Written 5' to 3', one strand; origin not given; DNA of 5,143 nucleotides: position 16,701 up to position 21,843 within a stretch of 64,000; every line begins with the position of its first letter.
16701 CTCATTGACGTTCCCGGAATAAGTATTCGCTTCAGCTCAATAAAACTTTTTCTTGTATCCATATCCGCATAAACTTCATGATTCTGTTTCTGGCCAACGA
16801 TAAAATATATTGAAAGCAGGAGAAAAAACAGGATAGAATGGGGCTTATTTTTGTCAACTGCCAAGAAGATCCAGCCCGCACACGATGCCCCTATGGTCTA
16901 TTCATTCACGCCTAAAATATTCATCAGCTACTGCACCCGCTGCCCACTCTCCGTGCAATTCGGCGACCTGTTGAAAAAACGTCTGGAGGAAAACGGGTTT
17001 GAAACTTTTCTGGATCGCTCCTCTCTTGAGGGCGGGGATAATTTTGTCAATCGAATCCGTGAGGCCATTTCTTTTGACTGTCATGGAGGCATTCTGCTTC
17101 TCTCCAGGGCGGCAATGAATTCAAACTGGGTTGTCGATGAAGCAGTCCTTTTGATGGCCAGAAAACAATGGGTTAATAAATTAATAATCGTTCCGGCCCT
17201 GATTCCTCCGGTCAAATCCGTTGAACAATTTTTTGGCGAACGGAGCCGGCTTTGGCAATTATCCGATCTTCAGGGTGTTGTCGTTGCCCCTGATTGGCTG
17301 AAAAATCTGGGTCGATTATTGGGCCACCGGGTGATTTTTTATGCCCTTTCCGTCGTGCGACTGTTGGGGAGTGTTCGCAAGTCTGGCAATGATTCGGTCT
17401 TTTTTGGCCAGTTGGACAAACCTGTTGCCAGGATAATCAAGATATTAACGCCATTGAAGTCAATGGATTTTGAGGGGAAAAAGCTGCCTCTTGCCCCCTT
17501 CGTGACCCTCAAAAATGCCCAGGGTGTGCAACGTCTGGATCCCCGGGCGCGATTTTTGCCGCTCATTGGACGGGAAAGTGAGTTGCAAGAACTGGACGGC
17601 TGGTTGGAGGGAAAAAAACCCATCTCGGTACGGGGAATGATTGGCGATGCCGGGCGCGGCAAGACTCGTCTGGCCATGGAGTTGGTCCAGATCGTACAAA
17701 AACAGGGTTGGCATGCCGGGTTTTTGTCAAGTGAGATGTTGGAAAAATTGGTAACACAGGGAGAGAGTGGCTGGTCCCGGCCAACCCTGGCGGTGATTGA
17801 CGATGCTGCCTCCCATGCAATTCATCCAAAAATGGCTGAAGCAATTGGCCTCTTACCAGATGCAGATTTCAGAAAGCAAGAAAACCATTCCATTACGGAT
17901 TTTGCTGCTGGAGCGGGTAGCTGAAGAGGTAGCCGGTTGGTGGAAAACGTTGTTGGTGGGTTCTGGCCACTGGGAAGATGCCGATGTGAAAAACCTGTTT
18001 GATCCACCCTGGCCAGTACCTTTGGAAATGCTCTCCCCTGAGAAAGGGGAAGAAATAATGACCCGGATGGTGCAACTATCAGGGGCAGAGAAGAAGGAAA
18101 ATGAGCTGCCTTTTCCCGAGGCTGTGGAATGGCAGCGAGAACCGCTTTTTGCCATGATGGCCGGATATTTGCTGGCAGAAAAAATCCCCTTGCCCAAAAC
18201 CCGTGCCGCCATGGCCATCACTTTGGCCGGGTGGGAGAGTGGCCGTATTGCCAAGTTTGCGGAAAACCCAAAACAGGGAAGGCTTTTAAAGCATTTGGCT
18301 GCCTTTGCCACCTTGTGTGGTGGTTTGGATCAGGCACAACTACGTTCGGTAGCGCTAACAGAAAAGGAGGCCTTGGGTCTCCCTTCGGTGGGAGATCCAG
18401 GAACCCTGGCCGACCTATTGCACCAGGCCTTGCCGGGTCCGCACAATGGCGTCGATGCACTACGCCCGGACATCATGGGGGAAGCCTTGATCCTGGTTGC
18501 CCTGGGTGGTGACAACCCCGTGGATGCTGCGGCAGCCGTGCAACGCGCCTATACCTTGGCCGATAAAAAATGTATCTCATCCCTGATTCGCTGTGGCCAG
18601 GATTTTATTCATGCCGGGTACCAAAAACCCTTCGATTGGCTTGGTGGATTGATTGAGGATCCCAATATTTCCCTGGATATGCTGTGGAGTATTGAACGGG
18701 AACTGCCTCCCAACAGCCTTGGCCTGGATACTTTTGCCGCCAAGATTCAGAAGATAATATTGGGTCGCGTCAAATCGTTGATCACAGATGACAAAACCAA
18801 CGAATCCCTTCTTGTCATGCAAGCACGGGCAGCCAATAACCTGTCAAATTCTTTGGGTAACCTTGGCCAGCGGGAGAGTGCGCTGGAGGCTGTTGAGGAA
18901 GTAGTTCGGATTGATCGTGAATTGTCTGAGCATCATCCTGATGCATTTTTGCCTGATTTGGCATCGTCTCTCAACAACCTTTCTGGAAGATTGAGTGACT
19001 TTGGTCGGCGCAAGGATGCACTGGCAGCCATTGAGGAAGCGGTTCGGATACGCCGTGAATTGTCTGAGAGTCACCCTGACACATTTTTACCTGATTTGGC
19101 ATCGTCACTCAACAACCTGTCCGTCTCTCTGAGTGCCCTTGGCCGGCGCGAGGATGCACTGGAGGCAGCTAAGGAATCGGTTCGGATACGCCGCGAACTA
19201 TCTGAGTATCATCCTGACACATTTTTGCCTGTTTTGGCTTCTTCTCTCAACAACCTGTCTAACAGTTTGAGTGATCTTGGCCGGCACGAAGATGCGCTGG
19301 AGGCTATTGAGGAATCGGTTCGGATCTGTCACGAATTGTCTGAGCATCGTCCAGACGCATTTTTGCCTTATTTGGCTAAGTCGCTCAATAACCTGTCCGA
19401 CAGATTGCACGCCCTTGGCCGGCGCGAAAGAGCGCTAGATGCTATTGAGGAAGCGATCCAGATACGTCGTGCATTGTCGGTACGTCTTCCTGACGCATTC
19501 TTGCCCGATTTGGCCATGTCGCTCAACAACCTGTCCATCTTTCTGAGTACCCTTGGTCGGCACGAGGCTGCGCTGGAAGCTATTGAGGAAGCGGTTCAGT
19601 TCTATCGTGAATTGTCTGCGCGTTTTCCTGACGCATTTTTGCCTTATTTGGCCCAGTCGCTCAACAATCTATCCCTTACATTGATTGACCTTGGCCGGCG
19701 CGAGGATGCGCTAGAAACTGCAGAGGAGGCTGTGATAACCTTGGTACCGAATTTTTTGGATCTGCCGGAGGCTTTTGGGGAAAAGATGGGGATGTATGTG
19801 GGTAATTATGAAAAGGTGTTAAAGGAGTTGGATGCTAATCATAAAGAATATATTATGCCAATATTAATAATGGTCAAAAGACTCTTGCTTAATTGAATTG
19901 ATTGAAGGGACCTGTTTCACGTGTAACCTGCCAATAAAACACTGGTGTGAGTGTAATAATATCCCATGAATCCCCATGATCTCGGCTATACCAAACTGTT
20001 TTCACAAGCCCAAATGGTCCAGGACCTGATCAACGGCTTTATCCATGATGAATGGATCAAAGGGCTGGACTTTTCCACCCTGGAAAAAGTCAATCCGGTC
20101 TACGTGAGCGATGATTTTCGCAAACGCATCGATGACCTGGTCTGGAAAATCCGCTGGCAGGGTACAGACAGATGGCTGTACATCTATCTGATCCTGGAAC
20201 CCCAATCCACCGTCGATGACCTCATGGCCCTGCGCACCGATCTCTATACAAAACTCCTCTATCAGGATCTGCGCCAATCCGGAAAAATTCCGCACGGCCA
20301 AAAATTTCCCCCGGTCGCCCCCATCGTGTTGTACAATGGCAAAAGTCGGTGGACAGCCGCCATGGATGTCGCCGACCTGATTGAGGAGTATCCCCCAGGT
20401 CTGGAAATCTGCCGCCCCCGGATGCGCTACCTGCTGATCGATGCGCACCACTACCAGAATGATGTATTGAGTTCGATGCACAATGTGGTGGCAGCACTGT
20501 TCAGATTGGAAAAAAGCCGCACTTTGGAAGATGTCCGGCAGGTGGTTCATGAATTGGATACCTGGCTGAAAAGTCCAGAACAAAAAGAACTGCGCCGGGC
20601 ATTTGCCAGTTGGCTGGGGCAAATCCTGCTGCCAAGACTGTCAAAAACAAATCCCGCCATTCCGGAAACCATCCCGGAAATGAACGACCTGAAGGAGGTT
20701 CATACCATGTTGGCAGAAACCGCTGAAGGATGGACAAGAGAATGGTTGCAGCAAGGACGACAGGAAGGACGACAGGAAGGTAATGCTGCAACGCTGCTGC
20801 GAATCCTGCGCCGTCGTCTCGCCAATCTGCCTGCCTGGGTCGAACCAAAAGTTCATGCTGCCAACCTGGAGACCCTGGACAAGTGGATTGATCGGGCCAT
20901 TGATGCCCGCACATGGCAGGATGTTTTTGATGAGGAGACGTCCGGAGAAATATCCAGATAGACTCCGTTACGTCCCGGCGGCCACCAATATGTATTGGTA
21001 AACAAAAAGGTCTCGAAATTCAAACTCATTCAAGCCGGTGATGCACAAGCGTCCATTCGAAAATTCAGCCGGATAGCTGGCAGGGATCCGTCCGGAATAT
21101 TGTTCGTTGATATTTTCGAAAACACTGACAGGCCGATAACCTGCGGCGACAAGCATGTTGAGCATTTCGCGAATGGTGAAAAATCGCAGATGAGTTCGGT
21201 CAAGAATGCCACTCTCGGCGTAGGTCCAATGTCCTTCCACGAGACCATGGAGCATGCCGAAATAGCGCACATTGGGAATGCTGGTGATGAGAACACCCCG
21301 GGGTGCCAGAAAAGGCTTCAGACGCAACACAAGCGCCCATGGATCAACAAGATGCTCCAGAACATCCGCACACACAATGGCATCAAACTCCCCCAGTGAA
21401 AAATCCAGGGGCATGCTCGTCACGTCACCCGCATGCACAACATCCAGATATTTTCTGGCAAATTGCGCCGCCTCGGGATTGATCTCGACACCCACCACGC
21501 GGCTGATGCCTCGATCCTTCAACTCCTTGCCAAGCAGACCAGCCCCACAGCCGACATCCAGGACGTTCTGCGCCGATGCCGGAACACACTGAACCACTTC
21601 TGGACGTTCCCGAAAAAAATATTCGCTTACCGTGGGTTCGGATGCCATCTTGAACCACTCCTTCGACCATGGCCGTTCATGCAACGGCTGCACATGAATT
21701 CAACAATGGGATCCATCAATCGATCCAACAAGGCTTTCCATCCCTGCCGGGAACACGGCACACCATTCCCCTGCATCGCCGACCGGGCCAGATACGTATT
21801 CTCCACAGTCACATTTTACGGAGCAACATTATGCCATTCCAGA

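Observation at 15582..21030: Two Rpn (YhgA-like nuclease) paralogs in direct orientation bracket the TIR-STAND gene; a 490-bp perfectly identical core sits inside diverged repeats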

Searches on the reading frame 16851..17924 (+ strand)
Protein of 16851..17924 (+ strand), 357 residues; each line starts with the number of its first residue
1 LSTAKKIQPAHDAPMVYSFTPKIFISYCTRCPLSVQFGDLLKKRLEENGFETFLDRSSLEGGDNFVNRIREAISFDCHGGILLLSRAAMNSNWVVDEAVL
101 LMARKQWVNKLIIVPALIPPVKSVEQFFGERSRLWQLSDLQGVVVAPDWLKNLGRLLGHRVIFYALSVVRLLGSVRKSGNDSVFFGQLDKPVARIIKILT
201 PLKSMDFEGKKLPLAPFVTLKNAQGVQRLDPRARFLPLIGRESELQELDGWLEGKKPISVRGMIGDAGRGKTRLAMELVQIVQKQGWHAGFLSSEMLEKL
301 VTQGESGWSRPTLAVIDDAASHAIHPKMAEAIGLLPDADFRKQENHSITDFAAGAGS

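Call 5: search_protein_families(library=pfam, proteins=[window:16851-17924:+], max_evalue=0.01)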
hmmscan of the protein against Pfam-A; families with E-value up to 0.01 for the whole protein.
window:16851-17924:+ (357 aa): 3 families
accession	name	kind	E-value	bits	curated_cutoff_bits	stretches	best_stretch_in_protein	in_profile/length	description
PF13676.11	TIR_2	-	1.4e-10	42.1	28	1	23-123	1-95/122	TIR domain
PF01582.25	TIR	-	1.6e-07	31.7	21.3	1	37-123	17-101/179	TIR domain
PF13191.12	AAA_16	-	0.0077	17.2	32.6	0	237-292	1-56/167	AAA ATPase domain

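Call 56: search_protein_families(library=padloc, proteins=[window:16851-17921:+], max_evalue=0.001)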
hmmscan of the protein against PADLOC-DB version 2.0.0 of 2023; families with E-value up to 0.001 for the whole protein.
window:16851-17921:+ (357 aa): 6 families
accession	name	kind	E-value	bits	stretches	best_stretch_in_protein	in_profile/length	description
PDLC02012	SAVED5--SAVED_TIR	-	5.1e-10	37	1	18-105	11-95/404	-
PDLC02421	Aga_TIR-PNTD1-PNTD2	-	1.3e-07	29.1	1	22-118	5-100/430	Class I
PDLC02403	Aga_TIR-PNTD1-PNTD2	-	5.3e-07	27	1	22-99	4-79/443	Class I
PDLC05062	PDC-S66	-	5.2e-05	20.8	1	23-115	151-239/282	-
PDLC00434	ThsB1|ThsB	-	6.2e-05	20.2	1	21-106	139-219/396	TIR-like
PDLC03957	bSEFIR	-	0.00054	17.9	1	17-66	37-84/412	-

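Call 57: search_protein_families(library=ncbifam, proteins=[window:16851-17921:+], max_evalue=0.001)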
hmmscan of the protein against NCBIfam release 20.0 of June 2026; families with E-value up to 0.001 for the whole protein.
window:16851-17921:+ (357 aa): 1 family
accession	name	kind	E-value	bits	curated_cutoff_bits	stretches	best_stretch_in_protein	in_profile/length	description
NF058526.1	Thoeris_type3_ThcB4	equivalog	3.4e-07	29.5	220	1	22-98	129-202/375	Thoeris type III anti-phage system protein ThcB4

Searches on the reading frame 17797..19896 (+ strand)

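Call 5: search_protein_families(library=pfam, proteins=[window:17797-19896:+], max_evalue=0.01)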
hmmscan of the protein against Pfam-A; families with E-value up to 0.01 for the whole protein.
window:17797-19896:+ (699 aa): 16 families
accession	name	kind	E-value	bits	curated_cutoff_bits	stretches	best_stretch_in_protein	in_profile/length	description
PF13374.12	TPR_10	-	8.8e-50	165.8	27.5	7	434-469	1-36/42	Tetratricopeptide repeat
PF13424.12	TPR_12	-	8.6e-30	103.2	30.1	5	480-559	2-77/77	Tetratricopeptide repeat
PF13181.12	TPR_8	-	8.4e-24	82.1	25.7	0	343-375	1-33/34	Tetratricopeptide repeat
PF07719.23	TPR_2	-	3e-22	77.3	27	0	482-511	2-31/34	Tetratricopeptide repeat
PF12862.13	ANAPC5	-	1.3e-15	57.6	23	0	573-606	38-71/91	Anaphase-promoting complex subunit 5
PF00515.34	TPR_1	-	4.7e-11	42.5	27.8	0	482-512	2-32/34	Tetratricopeptide repeat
PF07721.20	TPR_4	-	3.8e-09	36.7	27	0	620-644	2-26/26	Tetratricopeptide repeat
PF00994.29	MoCF_biosynth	-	7.7e-06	26.1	26.6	0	472-511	14-51/144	Probable molybdopterin binding domain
PF12968.13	DUF3856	-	4.7e-05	23.8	27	0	435-513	55-132/143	Domain of Unknown Function (DUF3856)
PF16494.10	Na_Ca_ex_C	-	4.8e-05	24.3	25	0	355-390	59-94/137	C-terminal extension of sodium/calcium exchanger domain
PF13431.12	TPR_17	-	0.00017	22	24.4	0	570-594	10-34/34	Tetratricopeptide repeat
PF09497.15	Med12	-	0.00065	20.5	25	0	10-33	14-37/63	Transcription mediator complex subunit Med12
PF13428.12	TPR_14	-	0.00084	20.2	23.5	0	585-615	6-36/44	Tetratricopeptide repeat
PF13176.12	TPR_7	-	0.0018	18.7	27.9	0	530-560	2-32/36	Tetratricopeptide repeat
PF11887.13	Mce4_CUP1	-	0.0029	17.7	32.6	0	526-652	59-181/222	Cholesterol uptake porter CUP1 of Mce4, putative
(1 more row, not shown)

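Call 56: search_protein_families(library=padloc, proteins=[window:17797-19893:+], max_evalue=0.001)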
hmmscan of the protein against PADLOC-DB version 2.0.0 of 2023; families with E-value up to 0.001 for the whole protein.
window:17797-19893:+ (699 aa): 0 families

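Call 57: search_protein_families(library=ncbifam, proteins=[window:17797-19893:+], max_evalue=0.001)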
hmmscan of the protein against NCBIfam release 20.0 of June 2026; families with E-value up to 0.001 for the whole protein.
window:17797-19893:+ (699 aa): 6 families
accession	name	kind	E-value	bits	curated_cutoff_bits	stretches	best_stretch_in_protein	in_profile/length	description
NF040586.1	FxSxx_TPR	equivalog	1.1e-25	90.2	300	1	343-649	428-712/830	FxSxx-COOH system tetratricopeptide repeat protein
NF033920.0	C39_PA2778_fam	equivalog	1.6e-10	40.9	150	0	585-646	195-251/255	PA2778 family cysteine peptidase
NF053617.1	SARPRegAfsRStmc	equivalog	5.7e-09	34.5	1430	0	515-606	804-889/986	SARP-family global regulator AfsR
NF047558.1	TPR_END_plus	domain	1e-06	28.6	32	0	578-603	4-29/56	TPR end-of-group domain-containing protein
NF041717.1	HaaA_phane_TPR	equivalog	3.3e-06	25.5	1125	1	485-645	556-698/882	cyclophane-containing RiPP biosynthesis TPR protein HaaT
NF041399.1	XopAD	subfamily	7.8e-05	20.1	2000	1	335-606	239-496/2133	XopAD/skwp family type III secretion system effector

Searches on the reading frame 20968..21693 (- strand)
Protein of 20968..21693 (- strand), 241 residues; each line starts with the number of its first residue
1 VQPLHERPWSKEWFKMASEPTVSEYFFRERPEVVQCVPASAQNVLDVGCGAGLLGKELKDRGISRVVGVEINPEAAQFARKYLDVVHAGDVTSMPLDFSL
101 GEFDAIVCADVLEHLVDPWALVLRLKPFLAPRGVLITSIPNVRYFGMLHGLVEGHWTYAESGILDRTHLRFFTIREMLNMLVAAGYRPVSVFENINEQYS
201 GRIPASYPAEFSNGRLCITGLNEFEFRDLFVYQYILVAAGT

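Call 5: search_protein_families(library=pfam, proteins=[window:20968-21693:-], max_evalue=0.01)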
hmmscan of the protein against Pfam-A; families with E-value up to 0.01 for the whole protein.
window:20968-21693:- (241 aa): 12 families
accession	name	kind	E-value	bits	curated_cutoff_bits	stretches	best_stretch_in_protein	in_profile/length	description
PF13489.12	Methyltransf_23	-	7.1e-20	71.8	27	1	40-190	22-163/164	Methyltransferase domain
PF08241.18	Methyltransf_11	-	9e-16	58.7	21.2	1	45-136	1-94/95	Methyltransferase domain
PF13847.12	Methyltransf_31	-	1.8e-13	50.9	27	1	40-141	3-113/145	Methyltransferase domain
PF08242.18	Methyltransf_12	-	2.1e-13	51.3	30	1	45-135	1-98/98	Methyltransferase domain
PF13649.12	Methyltransf_25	-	4.1e-13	50.3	27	1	44-133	1-97/97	Methyltransferase domain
PF05175.20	MTS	-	5.4e-06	26.6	23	1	34-87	24-79/170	Methyltransferase small domain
PF06325.19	PrmA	-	8.4e-06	25.9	22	1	40-138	161-259/296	Ribosomal protein L11 methyltransferase (PrmA)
PF07021.18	MetW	-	3.2e-05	24.1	21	1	33-147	7-117/193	Methionine biosynthesis protein MetW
PF05401.17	NodS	-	0.00056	20.2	24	1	40-118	43-122/201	Nodulation protein S (NodS)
PF02353.26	CMAS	-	0.0019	18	27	1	42-115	64-140/273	Mycolic acid cyclopropane synthetase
PF13679.12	Methyltransf_32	-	0.0039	17.6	27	1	40-81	25-71/143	Methyltransferase domain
PF03602.21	Cons_hypoth95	-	0.0069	16.5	24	0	41-90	42-91/182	Conserved hypothetical protein 95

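Call 57: search_protein_families(library=ncbifam, proteins=[window:20971-21693:-], max_evalue=0.001)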
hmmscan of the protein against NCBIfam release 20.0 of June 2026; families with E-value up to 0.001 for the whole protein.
window:20971-21693:- (241 aa): 23 families
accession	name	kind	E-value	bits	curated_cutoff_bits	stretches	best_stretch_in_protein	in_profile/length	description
TIGR01983.1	UbiG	equivalog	1.5e-12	47.3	102.95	1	40-148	49-162/228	bifunctional 2-polyprenyl-6-hydroxyphenol methylase/3-demethylubiquinol 3-O-methyltransferase UbiG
TIGR02021.1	BchM-ChlM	equivalog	7.7e-10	38.5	158.9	1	40-148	54-165/218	magnesium protoporphyrin IX methyltransferase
NF045667.1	MTase_DVU1556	equivalog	1.7e-09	37.5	155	1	36-138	18-120/213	DVU_1556 family methyltransferase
TIGR02072.1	BioC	equivalog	4.6e-08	33.2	184.95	1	41-188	35-174/244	malonyl-ACP O-methyltransferase BioC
NF043040.1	corrin_prot_MT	hypoth_equivalog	5.9e-08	32.4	180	1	32-136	33-146/216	corrinoid protein-associated methyltransferase CpaM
TIGR00406.1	prmA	equivalog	1.4e-07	31.3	183.15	1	40-138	159-258/288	50S ribosomal protein L11 methyltransferase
TIGR04074.1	bacter_Hen1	equivalog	1.5e-07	30.3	340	1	38-155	280-409/462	3' terminal RNA ribose 2'-O-methyltransferase Hen1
TIGR04345.1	ovoA_Cterm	equivalog_domain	1e-06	28.5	170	1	98-140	130-172/242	putative 4-mercaptohistidine N1-methyltransferase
NF011650.0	PRK15068.1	equivalog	1e-06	27.9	209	1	39-136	121-224/324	tRNA 5-methoxyuridine(34)/uridine 5-oxyacetic acid(34) synthase CmoB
TIGR02081.1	metW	equivalog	1.6e-06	27.8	189.5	1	33-147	7-117/194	methionine biosynthesis protein MetW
TIGR04290.1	meth_Rta_06860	hypoth_equivalog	2.8e-06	26.9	300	1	40-118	49-131/226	TIGR04290 family methyltransferase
NF004851.0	PRK06202.1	equivalog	3.1e-06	26.8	243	1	28-135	51-163/237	hypothetical protein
TIGR00452.1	TIGR00452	equivalog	5.1e-06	25.5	275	1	38-136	115-218/316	tRNA 5-methoxyuridine(34)/uridine 5-oxyacetic acid(34) synthase CmoB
NF011527.0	PRK14968.1-1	equivalog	1.3e-05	25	242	1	40-91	34-86/192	putative methyltransferase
NF041650.1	nod_mtase_NodS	equivalog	3.3e-05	23.7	300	1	40-136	38-138/190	nodulation methyltransferase NodS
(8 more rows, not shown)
